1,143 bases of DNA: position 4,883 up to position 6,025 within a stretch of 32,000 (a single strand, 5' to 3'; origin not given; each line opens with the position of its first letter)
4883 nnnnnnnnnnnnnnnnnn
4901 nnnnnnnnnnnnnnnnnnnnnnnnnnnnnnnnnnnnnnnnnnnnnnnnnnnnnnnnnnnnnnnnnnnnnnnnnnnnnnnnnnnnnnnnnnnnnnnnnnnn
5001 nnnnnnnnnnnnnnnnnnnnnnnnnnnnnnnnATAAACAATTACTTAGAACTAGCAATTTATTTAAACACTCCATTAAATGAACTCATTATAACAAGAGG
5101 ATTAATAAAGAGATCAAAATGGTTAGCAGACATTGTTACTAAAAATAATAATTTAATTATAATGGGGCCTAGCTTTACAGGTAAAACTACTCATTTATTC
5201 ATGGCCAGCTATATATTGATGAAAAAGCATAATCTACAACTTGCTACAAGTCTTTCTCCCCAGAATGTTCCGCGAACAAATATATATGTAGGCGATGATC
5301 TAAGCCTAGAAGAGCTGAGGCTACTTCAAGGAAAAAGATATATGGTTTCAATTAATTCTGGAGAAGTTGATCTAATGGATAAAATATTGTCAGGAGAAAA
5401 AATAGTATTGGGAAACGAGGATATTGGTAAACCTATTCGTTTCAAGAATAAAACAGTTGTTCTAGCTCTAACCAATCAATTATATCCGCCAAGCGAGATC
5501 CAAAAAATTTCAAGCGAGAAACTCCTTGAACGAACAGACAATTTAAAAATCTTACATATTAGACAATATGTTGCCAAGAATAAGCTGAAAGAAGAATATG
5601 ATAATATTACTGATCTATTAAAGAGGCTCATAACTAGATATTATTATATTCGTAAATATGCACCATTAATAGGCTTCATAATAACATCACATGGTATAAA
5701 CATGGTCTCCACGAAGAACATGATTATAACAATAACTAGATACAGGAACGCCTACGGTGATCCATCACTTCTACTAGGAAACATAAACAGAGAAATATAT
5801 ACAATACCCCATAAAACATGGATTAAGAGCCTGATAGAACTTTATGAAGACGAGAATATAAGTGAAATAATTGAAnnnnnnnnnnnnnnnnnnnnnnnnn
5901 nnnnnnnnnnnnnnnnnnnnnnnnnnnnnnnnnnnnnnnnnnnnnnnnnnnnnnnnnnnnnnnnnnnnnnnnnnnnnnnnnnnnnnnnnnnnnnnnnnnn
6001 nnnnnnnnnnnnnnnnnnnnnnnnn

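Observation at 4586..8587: Giant SF3-helicase-like (D5/P4-primase-C type) NTPase fused to a ~1000-aa TPR/helical array, with no primase domain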

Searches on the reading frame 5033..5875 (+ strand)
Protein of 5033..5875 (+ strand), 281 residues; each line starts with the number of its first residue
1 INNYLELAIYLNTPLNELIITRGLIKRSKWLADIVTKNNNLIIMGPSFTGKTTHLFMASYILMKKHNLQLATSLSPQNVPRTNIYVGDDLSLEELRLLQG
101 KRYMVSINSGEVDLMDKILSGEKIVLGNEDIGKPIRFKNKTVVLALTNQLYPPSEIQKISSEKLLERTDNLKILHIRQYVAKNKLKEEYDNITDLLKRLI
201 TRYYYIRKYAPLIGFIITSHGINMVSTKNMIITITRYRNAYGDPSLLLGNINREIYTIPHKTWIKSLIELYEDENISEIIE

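Call 72: search_dna_similar(query=window:5033-5875:+, collection=plasmids, mode=protein, max_evalue=1, max_rows=10)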
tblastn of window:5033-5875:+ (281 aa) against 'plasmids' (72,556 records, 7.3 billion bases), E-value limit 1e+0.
Records with a match: 1; places in all: 1; records where one place covers at least 80% of the query: 0.
Best place of each record, by identity: <60% 1.
By first word of the organism name: Fusobacterium 1.
By predicted mobility (MOB-suite, as given by PLSDB): non-mobilizable 1.
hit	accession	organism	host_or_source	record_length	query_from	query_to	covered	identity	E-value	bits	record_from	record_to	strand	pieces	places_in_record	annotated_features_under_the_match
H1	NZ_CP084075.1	Fusobacterium vincentii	-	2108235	64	179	41%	30.3%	9e-1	39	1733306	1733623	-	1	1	none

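Call 73: search_dna_similar(query=window:5033-5875:+, collection=phages, mode=protein, max_evalue=1, max_rows=10)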
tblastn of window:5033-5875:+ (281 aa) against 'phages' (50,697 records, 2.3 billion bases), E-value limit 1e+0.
Records with a match: 9; places in all: 9; records where one place covers at least 80% of the query: 0.
Best place of each record, by identity: <60% 9.
By first word of the organism name: Prevotella 9.
By host as written in the record: Prevotella sp. 9.
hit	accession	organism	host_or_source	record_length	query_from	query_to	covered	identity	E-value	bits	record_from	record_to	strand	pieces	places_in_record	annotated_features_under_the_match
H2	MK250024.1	Prevotella phage Lak-B5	Prevotella sp.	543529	27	187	57%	26.2%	9e-1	37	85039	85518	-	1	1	record has no annotation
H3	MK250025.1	Prevotella phage Lak-B6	Prevotella sp.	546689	27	187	57%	26.2%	9e-1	37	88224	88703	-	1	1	record has no annotation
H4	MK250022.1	Prevotella phage Lak-B3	Prevotella sp.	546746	27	187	57%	26.2%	9e-1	37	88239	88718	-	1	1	record has no annotation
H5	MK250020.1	Prevotella phage Lak-B1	Prevotella sp.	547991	27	187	57%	26.2%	9e-1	37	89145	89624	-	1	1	record has no annotation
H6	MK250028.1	Prevotella phage Lak-B9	Prevotella sp.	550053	27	187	57%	26.2%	9e-1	37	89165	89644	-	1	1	record has no annotation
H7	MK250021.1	Prevotella phage Lak-B2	Prevotella sp.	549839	27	187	57%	26.2%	1e+0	37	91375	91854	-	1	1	record has no annotation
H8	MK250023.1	Prevotella phage Lak-B4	Prevotella sp.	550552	27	187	57%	26.2%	1e+0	37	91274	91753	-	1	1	record has no annotation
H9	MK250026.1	Prevotella phage Lak-B7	Prevotella sp.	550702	27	187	57%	26.2%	1e+0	37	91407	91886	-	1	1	record has no annotation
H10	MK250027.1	Prevotella phage Lak-B8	Prevotella sp.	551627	27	187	57%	26.2%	1e+0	37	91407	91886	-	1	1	record has no annotation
